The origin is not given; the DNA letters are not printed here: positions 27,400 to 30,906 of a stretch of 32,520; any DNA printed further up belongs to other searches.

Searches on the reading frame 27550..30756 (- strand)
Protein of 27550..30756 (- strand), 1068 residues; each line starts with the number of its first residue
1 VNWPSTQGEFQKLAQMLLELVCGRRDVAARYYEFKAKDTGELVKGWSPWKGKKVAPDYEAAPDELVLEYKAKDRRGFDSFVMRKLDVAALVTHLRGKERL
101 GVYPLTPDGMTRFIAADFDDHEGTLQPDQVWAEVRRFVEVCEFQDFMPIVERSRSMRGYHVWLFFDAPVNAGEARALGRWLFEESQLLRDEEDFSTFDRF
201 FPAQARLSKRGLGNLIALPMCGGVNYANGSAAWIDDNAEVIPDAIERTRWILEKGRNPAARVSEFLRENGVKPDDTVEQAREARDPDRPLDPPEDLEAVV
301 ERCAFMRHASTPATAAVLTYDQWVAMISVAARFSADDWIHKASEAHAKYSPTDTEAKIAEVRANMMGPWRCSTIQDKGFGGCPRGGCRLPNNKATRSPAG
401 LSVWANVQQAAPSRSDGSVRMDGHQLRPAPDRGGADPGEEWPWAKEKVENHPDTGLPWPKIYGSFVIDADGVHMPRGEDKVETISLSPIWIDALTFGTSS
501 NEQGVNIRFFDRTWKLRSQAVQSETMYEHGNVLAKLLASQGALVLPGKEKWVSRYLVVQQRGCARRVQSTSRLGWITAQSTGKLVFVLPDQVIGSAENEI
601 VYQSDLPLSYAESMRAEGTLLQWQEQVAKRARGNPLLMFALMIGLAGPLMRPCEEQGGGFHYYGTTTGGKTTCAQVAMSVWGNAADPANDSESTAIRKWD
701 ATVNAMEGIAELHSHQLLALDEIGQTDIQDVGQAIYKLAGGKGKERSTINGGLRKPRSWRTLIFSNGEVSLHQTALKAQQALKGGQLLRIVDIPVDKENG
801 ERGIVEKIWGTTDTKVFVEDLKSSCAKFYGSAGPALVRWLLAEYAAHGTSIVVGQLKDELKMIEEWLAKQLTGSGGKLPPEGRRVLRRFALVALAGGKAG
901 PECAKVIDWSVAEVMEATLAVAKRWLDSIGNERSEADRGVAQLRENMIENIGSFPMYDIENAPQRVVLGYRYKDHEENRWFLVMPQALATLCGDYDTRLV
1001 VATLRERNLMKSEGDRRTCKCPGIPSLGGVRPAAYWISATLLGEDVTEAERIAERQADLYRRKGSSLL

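Call 6: search_protein_families(library=pfam, proteins=[window:27550-30756:-], max_evalue=0.01)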
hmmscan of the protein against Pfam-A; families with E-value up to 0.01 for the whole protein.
window:27550-30756:- (1068 aa): 2 families
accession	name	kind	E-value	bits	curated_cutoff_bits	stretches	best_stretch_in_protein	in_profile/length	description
PF06048.17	DUF927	-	1.3e-59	202.7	22.6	1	476-757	17-283/284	Domain of unknown function (DUF927)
PF22548.2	AEP-TOTE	-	7e-43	147.3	27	1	16-246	5-214/230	TOTE conflict system, Archaeo-Eukaryotic Primase domain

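Call 7: search_protein_families(library=phrogs, proteins=[window:27550-30756:-], max_evalue=0.001)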
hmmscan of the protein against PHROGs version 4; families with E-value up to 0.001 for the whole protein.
window:27550-30756:- (1068 aa): 5 families
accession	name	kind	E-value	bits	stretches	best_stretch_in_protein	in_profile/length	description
phrog_1139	-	DNA, RNA and nucleotide metabolism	5.8e-45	154.6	1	539-1016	421-872/895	DNA primase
phrog_8841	-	DNA, RNA and nucleotide metabolism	6.6e-42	145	1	463-1010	97-587/633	DNA primase/helicase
phrog_25314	-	unknown function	1.8e-27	97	1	529-857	488-799/1010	-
phrog_21866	-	DNA, RNA and nucleotide metabolism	6.5e-09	36.6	1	87-221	46-172/538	primase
phrog_5362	-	DNA, RNA and nucleotide metabolism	2.3e-07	31.4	0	81-135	34-91/280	DNA primase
